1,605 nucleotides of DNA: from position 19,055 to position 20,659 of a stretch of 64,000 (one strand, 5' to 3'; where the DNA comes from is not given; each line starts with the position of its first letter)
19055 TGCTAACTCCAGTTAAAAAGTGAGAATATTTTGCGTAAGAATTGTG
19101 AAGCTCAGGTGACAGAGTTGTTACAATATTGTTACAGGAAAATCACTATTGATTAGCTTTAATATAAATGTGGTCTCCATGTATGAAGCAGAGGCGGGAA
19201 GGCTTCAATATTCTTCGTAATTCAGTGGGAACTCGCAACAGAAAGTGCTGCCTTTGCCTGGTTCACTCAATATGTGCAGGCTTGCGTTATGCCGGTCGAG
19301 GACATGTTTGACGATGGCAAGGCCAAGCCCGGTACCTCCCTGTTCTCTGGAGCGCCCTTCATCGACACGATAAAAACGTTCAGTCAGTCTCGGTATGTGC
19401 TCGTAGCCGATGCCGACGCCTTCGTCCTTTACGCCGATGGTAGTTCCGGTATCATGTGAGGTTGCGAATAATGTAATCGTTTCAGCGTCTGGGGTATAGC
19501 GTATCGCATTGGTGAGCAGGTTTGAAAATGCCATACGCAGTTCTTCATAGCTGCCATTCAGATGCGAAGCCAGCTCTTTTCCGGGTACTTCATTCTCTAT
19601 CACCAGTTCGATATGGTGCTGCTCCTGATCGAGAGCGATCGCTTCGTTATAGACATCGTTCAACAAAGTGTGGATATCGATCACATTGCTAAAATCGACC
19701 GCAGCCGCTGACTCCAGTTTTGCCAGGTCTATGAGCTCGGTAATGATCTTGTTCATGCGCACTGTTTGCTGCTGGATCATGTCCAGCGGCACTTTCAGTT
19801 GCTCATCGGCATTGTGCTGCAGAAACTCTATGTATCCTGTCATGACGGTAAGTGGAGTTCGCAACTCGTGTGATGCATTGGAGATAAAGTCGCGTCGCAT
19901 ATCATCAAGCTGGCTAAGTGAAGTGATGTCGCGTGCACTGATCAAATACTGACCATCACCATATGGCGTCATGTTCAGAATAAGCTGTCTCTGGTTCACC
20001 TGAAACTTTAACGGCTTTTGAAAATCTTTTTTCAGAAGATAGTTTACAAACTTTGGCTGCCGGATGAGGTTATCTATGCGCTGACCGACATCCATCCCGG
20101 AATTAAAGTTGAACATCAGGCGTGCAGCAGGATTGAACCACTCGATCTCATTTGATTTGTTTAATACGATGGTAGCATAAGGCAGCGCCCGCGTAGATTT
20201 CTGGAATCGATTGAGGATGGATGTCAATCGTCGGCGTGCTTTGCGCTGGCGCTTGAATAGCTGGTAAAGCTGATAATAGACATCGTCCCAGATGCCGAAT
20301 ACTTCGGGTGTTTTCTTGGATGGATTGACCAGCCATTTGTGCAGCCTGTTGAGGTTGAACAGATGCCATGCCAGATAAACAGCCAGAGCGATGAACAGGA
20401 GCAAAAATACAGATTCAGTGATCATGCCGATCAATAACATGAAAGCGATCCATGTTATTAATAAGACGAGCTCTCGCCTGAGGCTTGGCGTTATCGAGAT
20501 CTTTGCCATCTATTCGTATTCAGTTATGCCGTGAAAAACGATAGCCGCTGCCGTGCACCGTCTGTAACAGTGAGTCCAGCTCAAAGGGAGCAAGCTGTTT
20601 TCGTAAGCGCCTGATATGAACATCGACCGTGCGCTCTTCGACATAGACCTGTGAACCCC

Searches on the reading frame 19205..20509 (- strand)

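Call 37: search_protein_families(library=ncbifam, proteins=[window:19205-20509:-], max_evalue=1e-10)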
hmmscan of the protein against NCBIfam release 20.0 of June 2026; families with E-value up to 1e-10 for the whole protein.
window:19205-20509:- (434 aa): 62 families (the best 25 are shown)
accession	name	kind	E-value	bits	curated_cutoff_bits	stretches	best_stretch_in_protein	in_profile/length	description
NF008235.0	PRK11006.1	equivalog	4e-114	381.8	390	1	17-428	14-422/431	phosphate regulon sensor histidine kinase PhoR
TIGR02966.1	phoR_proteo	equivalog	4e-112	374.5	334.2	1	97-427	3-333/333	phosphate regulon sensor histidine kinase PhoR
NF046044.1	PnpS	equivalog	1.3e-69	235.1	400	1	78-428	33-390/390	two-component system histidine kinase PnpS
NF033092.0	HK_WalK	equivalog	7.2e-58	196.6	725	1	88-428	253-593/594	cell wall metabolism sensor histidine kinase WalK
NF041735.1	hist_kin_RppB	equivalog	3.9e-48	164.3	400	1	206-428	217-438/438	two-component system sensor histidine kinase RppB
NF053855.1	HisKinPhoRBctds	equivalog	3.3e-44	151.3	500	1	148-424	304-578/583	two-component system sensor histidine kinase PhoR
NF047874.1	MASE3_PAS_HK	subfamily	3.7e-43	148.2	560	1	193-431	386-627/655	MASE3 domain-containing sensor histidine kinase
NF033093.1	HK_VicK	exception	1.5e-41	142.5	680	1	192-430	196-436/448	cell wall metabolism sensor histidine kinase VicK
NF012163.2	BaeS_SmeS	equivalog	4.1e-38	131.5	500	1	197-421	232-450/457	sensor histidine kinase efflux regulator BaeS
NF045911.1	TCSHisKinNblS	equivalog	3e-37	128.3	1000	1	190-427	373-618/621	two-component system sensor histidine kinase NblS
NF008312.0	PRK11100.1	equivalog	1.2e-36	126.5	356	1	207-422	258-467/477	two-component system sensor histidine kinase CreC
NF007007.0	PRK09470.1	equivalog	5.6e-36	124.4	486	1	195-429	235-459/463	envelope stress sensor histidine kinase CpxA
NF040691.1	MtrAB_MtrB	equivalog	2.2e-35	122.7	450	1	193-430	259-493/507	MtrAB system histidine kinase MtrB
NF007837.0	PRK10549.1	equivalog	2.7e-33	115.4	603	1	196-431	231-460/466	envelope stress sensor histidine kinase BaeS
NF033091.0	HK_VanS_ACDEFG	equivalog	5.2e-33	114.4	400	1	203-416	72-282/293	vancomycin resistance histidine kinase VanS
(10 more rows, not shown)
